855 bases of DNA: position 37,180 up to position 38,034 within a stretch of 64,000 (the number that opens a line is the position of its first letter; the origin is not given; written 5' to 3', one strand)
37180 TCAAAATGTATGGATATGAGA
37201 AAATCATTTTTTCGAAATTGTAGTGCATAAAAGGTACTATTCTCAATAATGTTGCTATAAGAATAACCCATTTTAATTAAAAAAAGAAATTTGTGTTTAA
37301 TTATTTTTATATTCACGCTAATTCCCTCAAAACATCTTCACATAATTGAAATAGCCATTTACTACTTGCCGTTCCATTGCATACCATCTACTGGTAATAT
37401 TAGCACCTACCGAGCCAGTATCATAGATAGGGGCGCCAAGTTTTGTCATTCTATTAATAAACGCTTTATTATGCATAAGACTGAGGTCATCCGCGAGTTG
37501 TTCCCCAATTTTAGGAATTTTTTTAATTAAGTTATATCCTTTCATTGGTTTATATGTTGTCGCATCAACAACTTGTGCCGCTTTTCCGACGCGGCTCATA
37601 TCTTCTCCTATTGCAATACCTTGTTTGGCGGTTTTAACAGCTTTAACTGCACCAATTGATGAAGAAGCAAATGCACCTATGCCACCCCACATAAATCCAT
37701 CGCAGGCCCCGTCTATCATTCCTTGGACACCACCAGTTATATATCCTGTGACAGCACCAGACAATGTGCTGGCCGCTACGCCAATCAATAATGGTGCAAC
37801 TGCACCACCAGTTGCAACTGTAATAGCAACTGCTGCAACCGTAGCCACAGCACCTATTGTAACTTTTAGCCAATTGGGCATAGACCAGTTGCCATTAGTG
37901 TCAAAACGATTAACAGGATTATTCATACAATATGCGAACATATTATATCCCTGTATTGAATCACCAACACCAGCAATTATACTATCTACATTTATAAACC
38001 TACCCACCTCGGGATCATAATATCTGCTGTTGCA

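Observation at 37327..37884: Rhs C-terminal toxin domain of unrecognised family with a long glycine-zipper hydrophobic segment, plus small AT-rich immunity gene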

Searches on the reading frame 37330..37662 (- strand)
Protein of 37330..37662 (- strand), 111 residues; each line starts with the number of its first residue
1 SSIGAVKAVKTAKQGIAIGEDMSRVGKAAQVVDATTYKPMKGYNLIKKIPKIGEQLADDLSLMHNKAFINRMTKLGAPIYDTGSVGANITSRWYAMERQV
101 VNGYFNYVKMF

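Call 18: search_solved_structures(query=A2, max_evalue=10)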
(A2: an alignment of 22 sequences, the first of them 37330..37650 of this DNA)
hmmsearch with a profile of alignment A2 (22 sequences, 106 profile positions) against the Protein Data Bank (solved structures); distinct sequences matched with E-value up to 10: 1.
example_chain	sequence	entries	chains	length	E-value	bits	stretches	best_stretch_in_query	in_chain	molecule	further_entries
4v7e_BB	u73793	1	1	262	0.72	13.4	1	36-93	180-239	40S ribosomal protein S1E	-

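Call 30: search_protein_representatives(alignment_id=A2)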
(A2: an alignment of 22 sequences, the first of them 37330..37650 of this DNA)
Query: 22 sequences, 106 profile positions. Proteins with E-value up to 0.001 (for the whole library): 253; up to 1e-10: 83; up to 1e-30: 11. The best 150 are listed.
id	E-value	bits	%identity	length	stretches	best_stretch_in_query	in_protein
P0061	1.5e-39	150.6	-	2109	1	1-106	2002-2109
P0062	9.7e-38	144.8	-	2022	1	2-106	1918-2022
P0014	4.6e-35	136.2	-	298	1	2-106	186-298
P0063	7.6e-35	135.5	-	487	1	1-106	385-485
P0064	1.6e-34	134.5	-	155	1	1-106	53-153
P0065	6.5e-34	132.5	-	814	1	1-106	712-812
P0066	1.1e-33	131.8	-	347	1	3-106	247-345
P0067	2.3e-33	130.7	-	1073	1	1-106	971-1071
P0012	1.1e-32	128.6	-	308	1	1-105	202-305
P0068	1.4e-31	125.0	-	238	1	2-106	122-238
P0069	3.0e-31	123.9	-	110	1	1-106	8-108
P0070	7.8e-30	119.4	-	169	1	1-98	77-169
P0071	5.0e-29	116.8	-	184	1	2-106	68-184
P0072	4.4e-27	110.6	-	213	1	10-105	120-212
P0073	6.7e-27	110.0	-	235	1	2-106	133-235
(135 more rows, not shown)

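Call 34: search_protein_families(library=pfam, alignment_id=A4, max_evalue=0.001)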
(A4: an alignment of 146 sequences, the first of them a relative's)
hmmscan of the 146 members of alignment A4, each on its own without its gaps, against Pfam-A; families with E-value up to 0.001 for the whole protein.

A. member 1, P0061 (2109 aa): 3 families
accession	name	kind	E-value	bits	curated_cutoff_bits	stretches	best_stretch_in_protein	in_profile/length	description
PF05593.20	RHS_repeat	-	6.2e-26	90.7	22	1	1315-1350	1-35/38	RHS Repeat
PF06848.17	Disaggr_repeat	-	3.2e-09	37.1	33.9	1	397-475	101-177/179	Disaggregatase related repeat domain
PF00688.24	TGFb_propeptide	-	2.8e-05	24.4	25.8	1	351-458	110-218/242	TGF-beta propeptide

B. families by the number of members that match (of 146 scanned): 18 families
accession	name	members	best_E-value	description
PF05593.20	RHS_repeat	21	1.7e-198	RHS Repeat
PF25023.1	TEN_YD-shell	4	6.9e-08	Teneurin YD-shell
PF20148.4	DUF6531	3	6.8e-15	Domain of unknown function (DUF6531)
PF07591.16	PT-HINT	2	3e-10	Pretoxin HINT domain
PF03527.20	RHS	2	2.1e-05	RHS protein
PF13441.11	Gly-zipper_YMGG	2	0.0002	YMGG-like Gly-zipper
PF13385.13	Laminin_G_3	1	1.1e-10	Concanavalin A-like lectin/glucanases superfamily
PF06848.17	Disaggr_repeat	1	3.2e-09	Disaggregatase related repeat domain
PF23414.1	Beta-prop_EML_2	1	1.4e-07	Echinoderm microtubule-associated protein second beta-propeller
PF25174.1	Beta-prop_THOC3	1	1.5e-07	THOC3 beta-propeller domain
PF13403.11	Hint_2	1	2.8e-06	Hint domain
PF24517.2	CBM96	1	1.6e-05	Carbohydrate-binding module family 96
PF00688.24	TGFb_propeptide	1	2.8e-05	TGF-beta propeptide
PF14890.11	Intein_splicing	1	3.3e-05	Intein splicing domain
PF19077.6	Big_13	1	9.9e-05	Bacterial Ig-like domain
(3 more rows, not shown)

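Call 41: search_solved_structures(query=A5, max_evalue=10)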
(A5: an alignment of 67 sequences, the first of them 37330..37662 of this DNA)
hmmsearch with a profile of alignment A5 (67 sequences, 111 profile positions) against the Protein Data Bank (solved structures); distinct sequences matched with E-value up to 10: 5.
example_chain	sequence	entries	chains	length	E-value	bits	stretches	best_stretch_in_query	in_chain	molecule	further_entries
7ubz_A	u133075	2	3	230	0.23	14.6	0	55-74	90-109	Ankyrin repeat domain-containing protein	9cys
8fmw_AU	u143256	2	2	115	0.54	13.4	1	24-84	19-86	50S ribosomal protein L22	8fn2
3lk7_A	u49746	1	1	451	0.83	12.8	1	13-46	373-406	UDP-N-acetylmuramoylalanine--D-glutamate ligase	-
5d00_A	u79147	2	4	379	0.86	12.8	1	22-70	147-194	N-acetyl-alpha-D-glucosaminyl L-malate synthase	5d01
3o27_A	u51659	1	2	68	1.4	12.1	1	34-78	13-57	Putative uncharacterized protein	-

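Call 51: predict_structure(alignment_id=A5)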
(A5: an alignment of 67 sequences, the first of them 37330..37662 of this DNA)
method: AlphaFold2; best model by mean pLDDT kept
length: 111 residues; sequences in the alignment: 67
mean_pLDDT: 95.9   pTM: 0.86
mean pLDDT of the five models: 95.9, 95.0, 94.5, 94.4, 94.4
residues with pLDDT >= 90: 105; 70-90: 6; 50-70: 0; < 50: 0
segments of 3 or more residues with pLDDT < 50: none
pLDDT, mean of each block of 10 residues (from residue 1): 87 97 97 97 95 95 98 98 96 98 98 86
secondary structure, 60 per line:
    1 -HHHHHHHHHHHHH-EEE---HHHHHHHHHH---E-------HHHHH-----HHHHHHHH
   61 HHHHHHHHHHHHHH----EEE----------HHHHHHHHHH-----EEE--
elements in order: H2-14 E16-18 H22-31 H43-47 H53-74 E79-81 H92-101 E107-109

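Call 54: fold_search(model_id=the predicted structure, library=pdb)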
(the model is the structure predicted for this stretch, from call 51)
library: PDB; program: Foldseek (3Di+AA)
matches with E <= 10: 687; with E <= 0.001: 0
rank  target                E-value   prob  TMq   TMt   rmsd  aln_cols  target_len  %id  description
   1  2yvt                  4.4e-01  0.30  0.36  0.19   8.3       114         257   10  Crystal structure of aq_1956 (released 2007-10-16)
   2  3o6c                  4.7e-01  0.35  0.38  0.19   7.9       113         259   10  Pyridoxal phosphate biosynthetic protein PdxJ from Campylobacter jejuni (released 2010-08-11)
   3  7e16_A                5.0e-01  0.35  0.41  0.25   7.3       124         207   13  crystal structure of GDSL esterase from Geobacillus thermodenitrificans (released 2021-04-14)
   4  5wrp_A                5.0e-01  0.18  0.32  0.11  10.8       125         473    8  T-state crystal structure of pyruvate kinase from Mycobacterium tuberculosis (released 2017-11-15)
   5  8ik1_A                5.3e-01  0.25  0.34  0.21   9.4       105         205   15  EstL5 in complex of PMSF (released 2023-03-29)
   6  5wrp_B                5.3e-01  0.18  0.33  0.11  10.6       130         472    8  T-state crystal structure of pyruvate kinase from Mycobacterium tuberculosis (released 2017-11-15)
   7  1lt7_B                5.6e-01  0.14  0.30  0.14  11.7       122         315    8  Oxidized Homo sapiens betaine-homocysteine S-methyltransferase in complex with four Sm(III) ions (released 2002-09-11)
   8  6pib                  6.0e-01  0.16  0.29  0.16   9.1       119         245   12  Structure of the Klebsiella pneumoniae LpxH-AZ1 complex (released 2020-02-12)
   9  7cm9_D                6.0e-01  0.12  0.29  0.08  10.1       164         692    7  DMSP lyase DddX (released 2021-05-19)
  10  6pj3                  6.3e-01  0.15  0.29  0.16   9.1       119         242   12  Crystal structure of the Klebsiella pneumoniae LpxH/JH-LPH-33 complex (released 2020-02-12)
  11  8kc8                  6.3e-01  0.14  0.31  0.17  10.4       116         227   14  De novo design protein -T11 (released 2024-08-07)
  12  6mdy_C                6.3e-01  0.10  0.26  0.14  11.7       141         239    8  Crystal structure of a 2-dehydro-3-deoxyphosphooctonate aldolase from Legionella pneumophila Philadelphia 1 (released 2018-09-19)
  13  9cd1                  6.7e-01  0.33  0.28  0.15   4.3        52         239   12  Crystal structure of the Klebsiella pneumoniae LpxH / JH-LPH-107 complex (released 2025-02-12)
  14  4a8p_F                6.7e-01  0.08  0.26  0.12  14.2       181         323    9  Crystal structure of putrescine transcarbamylase from Enterococcus faecalis with N5-(phosphonoacetyl)-L-ornithine (released 2012-02-15)
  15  6mdy_A                7.1e-01  0.11  0.27  0.14  12.8       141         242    8  Crystal structure of a 2-dehydro-3-deoxyphosphooctonate aldolase from Legionella pneumophila Philadelphia 1 (released 2018-09-19)
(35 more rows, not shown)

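Call 61: fold_search(model_id=the predicted structure, library=viral)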
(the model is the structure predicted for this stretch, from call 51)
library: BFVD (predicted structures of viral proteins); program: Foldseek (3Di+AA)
matches with E <= 10: 332; with E <= 0.001: 0
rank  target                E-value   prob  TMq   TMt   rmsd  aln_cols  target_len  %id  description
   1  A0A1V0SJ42            1.6e-01  0.60  0.38  0.28   6.3       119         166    9  Microbial-type PARG catalytic domain-containing protein [Klosneuvirus KNV1]
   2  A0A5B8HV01            1.7e-01  0.23  0.27  0.15  11.0       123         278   10  Rhodanese domain-containing protein [Mimiviridae sp. ChoanoV1]
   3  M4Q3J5                2.8e-01  0.66  0.48  0.42   5.4       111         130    6  (no name in the UniProt tables at hand)
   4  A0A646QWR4            2.8e-01  0.28  0.36  0.29   6.7       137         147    8  (no name in the UniProt tables at hand)
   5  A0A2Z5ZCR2            3.0e-01  0.15  0.26  0.12  13.8       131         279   18  Uncharacterized protein [Escherichia phage EcS1]
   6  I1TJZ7                3.6e-01  0.44  0.41  0.10   6.6       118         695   16  (no name in the UniProt tables at hand)
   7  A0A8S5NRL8            3.6e-01  0.23  0.33  0.21   9.0       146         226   10  Replicative helicase [Myoviridae sp. cteaT5]
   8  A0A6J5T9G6            3.6e-01  0.21  0.26  0.25   9.6        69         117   13  N-acetyl sugar amidotransferase (Fragment) [uncultured Caudovirales phage]
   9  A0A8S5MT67            3.6e-01  0.13  0.30  0.10  12.7       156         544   10  Hydrolase [Siphoviridae sp. ct0Xn2]
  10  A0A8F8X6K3            4.1e-01  0.16  0.25  0.11  11.3        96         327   16  (no name in the UniProt tables at hand)
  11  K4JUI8                5.6e-01  0.51  0.48  0.42   6.7       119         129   12  (no name in the UniProt tables at hand)
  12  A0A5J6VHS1            5.6e-01  0.08  0.25  0.16   9.4       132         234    7  NYN domain protein [Megaviridae environmental sample]
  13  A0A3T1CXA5            6.3e-01  0.44  0.30  0.19   3.3        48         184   12  Deoxycytidylate deaminase [Acanthamoeba castellanii medusavirus J1]
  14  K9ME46                6.3e-01  0.25  0.38  0.16   9.6       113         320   11  (no name in the UniProt tables at hand)
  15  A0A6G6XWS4            6.3e-01  0.06  0.21  0.15  12.5       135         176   11  (no name in the UniProt tables at hand)
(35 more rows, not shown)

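Call 80: list_cluster_members(proteins=[P0061, P0054, P0062, P0060, P0013, P0044])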
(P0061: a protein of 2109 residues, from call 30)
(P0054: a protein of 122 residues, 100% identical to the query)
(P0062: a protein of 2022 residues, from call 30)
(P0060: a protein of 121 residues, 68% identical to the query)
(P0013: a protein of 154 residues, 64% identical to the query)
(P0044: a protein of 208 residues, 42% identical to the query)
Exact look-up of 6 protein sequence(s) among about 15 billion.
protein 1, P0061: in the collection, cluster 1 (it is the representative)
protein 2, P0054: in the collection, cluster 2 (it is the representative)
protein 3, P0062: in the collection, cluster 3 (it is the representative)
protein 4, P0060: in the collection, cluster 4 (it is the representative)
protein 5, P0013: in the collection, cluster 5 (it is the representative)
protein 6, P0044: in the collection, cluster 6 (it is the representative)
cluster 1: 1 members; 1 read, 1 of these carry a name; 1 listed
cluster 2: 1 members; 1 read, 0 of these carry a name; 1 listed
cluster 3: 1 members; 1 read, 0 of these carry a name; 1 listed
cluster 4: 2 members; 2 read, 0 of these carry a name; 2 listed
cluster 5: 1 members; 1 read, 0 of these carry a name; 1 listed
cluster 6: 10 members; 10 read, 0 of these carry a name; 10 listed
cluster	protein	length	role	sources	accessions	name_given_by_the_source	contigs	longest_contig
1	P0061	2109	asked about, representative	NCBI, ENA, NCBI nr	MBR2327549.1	MAG: DNRLRE domain-containing protein [Clostridia bacterium] | DNRLRE domain-containing protein [Clostridia bacterium]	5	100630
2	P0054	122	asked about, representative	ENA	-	-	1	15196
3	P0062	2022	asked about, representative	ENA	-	-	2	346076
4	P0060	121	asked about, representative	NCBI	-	-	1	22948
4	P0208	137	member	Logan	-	-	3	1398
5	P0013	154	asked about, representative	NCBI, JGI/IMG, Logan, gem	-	-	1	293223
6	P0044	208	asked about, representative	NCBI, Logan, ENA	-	-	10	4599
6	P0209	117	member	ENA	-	-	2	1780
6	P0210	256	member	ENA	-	-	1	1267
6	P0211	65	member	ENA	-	-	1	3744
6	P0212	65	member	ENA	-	-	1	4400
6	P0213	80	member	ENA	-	-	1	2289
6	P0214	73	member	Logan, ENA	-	-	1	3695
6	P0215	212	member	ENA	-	-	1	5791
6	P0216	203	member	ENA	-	-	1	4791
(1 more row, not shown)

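Call 85: search_protein_families(library=padloc, alignment_id=A5, max_evalue=1)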
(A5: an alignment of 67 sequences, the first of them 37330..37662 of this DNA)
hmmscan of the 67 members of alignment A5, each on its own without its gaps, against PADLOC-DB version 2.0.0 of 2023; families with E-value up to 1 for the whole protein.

A. member 1, window:37330-37662:- (111 aa): 1 family
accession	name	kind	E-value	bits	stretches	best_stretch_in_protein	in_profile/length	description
PDLC03674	HEase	-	0.0061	14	1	57-110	118-168/476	homing endonuclease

B. families by the number of members that match (of 67 scanned): 6 families
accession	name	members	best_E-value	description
PDLC02791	SspE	1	0.0003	SspE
PDLC01123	Csx19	1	0.0041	Csx19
PDLC03674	HEase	1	0.0061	homing endonuclease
PDLC03545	REase_II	1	0.0098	Type II restriction enzyme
PDLC00226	KwaB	1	0.034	DUF4868 domain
PDLC01149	DHH_CorA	1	0.052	"DHH family hydrolase, potential RNAse, CorA associated new"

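Call 86: search_protein_families(library=ncbifam, alignment_id=A5, max_evalue=1)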
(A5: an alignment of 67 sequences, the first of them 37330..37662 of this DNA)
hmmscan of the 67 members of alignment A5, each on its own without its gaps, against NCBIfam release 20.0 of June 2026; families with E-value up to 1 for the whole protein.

A. member 1, window:37330-37662:- (111 aa): 0 families

B. families by the number of members that match (of 67 scanned): 27 families (the first 25 are shown)
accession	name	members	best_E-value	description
NF033384.1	enterocin_MR10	2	0.002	enterocin L50 family leaderless bacteriocin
TIGR01496.1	DHPS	2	0.014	dihydropteroate synthase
TIGR00623.2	SOS_SulA_coli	1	0.00092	SOS-induced cell division inhibitor SulA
NF007892.0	PRK10595.1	1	0.0022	cell division inhibitor SulA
TIGR03564.1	F420_MSMEG_4879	1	0.0069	TIGR03564 family F420-dependent LLM class oxidoreductase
NF010771.0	PRK14174.1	1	0.014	bifunctional 5,10-methylene-tetrahydrofolate dehydrogenase/ 5,10-methylene-tetrahydrofolate cyclohydrolase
NF011838.0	PRK15310.1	1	0.023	fimbrial outer membrane usher protein TcfC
NF005741.0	PRK07565.1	1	0.025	dihydroorotate dehydrogenase-like protein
NF010976.0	PRK14399.1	1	0.027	membrane protein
NF008431.0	PRK11269.1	1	0.033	glyoxylate carboligase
NF010063.0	PRK13541.1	1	0.039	cytochrome c biogenesis protein CcmA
NF003023.0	PRK03892.1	1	0.04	Ribonuclease P protein component 3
NF049926.2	IS4_FS_Nterm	1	0.041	IS4/Tn5 family transposase DNA-binding protein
NF041545.1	GrdB_like_no_Se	1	0.044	GrdB-related putative oxidoreductase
TIGR01037.2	pyrD_sub1_fam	1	0.058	dihydroorotate dehydrogenase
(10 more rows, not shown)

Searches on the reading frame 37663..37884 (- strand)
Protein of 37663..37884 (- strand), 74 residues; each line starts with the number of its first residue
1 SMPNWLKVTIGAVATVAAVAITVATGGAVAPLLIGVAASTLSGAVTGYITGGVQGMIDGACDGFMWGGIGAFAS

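Call 59: find_related_loci(query=A6, collection=genome_contigs, flank=3000)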
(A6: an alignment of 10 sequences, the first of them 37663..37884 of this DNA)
Query A6 (74 aa) in genome_contigs; peptide patterns used: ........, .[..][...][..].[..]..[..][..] (x = any residue, [..] = any of these).
210 stretches matched a pattern; 44 encode a relative of the query (tblastn E <= 1e-3); 44 distinct loci.
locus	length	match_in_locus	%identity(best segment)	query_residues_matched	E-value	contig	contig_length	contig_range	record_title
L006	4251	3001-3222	74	1-74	2e-25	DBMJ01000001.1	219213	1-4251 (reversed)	MAG TPA_asm: Clostridium sp. UBA701 UBA701_contig_579, whole genome shotgun sequence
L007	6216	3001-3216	60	1-72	1e-23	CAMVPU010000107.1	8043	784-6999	MAG TPA_asm: uncultured Butyrivibrio sp. isolate SRR8387718_bin.50_metaWRAP_v1.3_MAG genome assembly, contig: ERZ1420954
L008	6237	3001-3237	61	1-71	2e-23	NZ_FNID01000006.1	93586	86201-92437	Acetanaerobacterium elongatum strain CGMCC 1.5012, whole genome shotgun sequence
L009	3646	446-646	54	7-73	8e-18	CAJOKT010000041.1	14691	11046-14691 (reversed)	uncultured Peptostreptococcaceae bacterium isolate Reindeer_1_mag_186 genome assembly, contig: scaffold_6834, whole geno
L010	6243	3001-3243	68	3-74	2e-17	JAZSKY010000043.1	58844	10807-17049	MAG: Eubacteriales bacterium isolate T1900044559_TS20190025.MAGScoT_cleanbin_000006 SGB_349_k141_98327, whole genome sho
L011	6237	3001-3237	53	1-73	8e-17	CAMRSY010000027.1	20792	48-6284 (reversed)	MAG TPA_asm: uncultured Clostridia bacterium isolate SRR13573580_bin.13_metawrap_v1.3_MAG genome assembly, contig: NODE.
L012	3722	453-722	39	1-69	4e-13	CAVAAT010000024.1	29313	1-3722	Erysipelotrichaceae bacterium isolate H07602-L1_cleanbin_000014 genome assembly, contig: Spades_H07602-L1_contig_786, wh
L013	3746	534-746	68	1-71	1e-12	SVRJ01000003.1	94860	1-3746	MAG: Oscillospiraceae bacterium isolate SIG640 NODE_1088_length_94860_cov_1.630625, whole genome shotgun sequence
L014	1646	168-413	41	2-71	1e-11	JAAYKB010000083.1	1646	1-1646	MAG: Clostridiales bacterium isolate AS10tlH2TH_371 98524_AS10, whole genome shotgun sequence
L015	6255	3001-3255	59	2-74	3e-11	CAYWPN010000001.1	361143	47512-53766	MAG TPA_asm: uncultured Alistipes sp. isolate SRP222994_co1_313 genome assembly, contig: NODE_2_length_361143_cov_93.202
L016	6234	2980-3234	42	2-74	3e-11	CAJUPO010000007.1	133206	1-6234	MAG TPA_asm: uncultured Oscillospiraceae bacterium isolate MGBC164932 genome assembly, contig: MGBC164932.7, whole genom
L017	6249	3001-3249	61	1-74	7e-11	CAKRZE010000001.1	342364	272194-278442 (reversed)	MAG: uncultured Eubacteriales bacterium isolate REFINED_METABAT215_TOP10_CONTIGS_1500_ASSEMBLY_K77_MERGED__Hadza_MoBio_h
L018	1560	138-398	43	1-69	1e-10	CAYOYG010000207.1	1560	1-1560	MAG TPA_asm: uncultured Eubacteriales bacterium isolate SRP220891_co1_4 genome assembly, contig: NODE_178195_length_1560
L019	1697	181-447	42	1-71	2e-10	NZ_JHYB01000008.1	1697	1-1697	Haploplasma modicum ATCC 29102 T352DRAFT_scaffold00007.7_C, whole genome shotgun sequence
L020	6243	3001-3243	58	1-72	2e-9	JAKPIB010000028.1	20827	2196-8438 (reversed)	MAG: Bacillota bacterium isolate USOA134_metabat.17_sub k141_103827, whole genome shotgun sequence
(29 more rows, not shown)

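Call 81: find_homologous_proteins(query=A6, max_evalue=0.00001)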
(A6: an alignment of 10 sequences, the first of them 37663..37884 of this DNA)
Query A6 (10 sequences) (74 aa, profile of the alignment): 12 proteins with E <= 0.00001 among 8000 candidates.
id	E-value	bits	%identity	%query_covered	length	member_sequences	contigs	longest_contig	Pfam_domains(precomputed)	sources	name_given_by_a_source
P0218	3.1e-29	119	66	100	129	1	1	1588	-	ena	-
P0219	8.7e-20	88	65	81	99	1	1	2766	-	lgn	-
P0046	8.0e-19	85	68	84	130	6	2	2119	-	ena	-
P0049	1.3e-17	81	63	97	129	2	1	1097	-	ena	-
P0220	1.7e-14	71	69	68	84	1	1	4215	-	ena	-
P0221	4.6e-14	70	77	59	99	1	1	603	-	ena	-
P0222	2.7e-13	68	48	97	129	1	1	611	-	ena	-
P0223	2.6e-10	58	68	64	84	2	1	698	-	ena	-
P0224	1.3e-9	56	55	84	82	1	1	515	-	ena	-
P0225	4.1e-9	54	71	46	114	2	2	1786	-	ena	-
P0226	5.3e-9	54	51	78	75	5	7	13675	-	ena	-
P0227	8.4e-9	53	45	80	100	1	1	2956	-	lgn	-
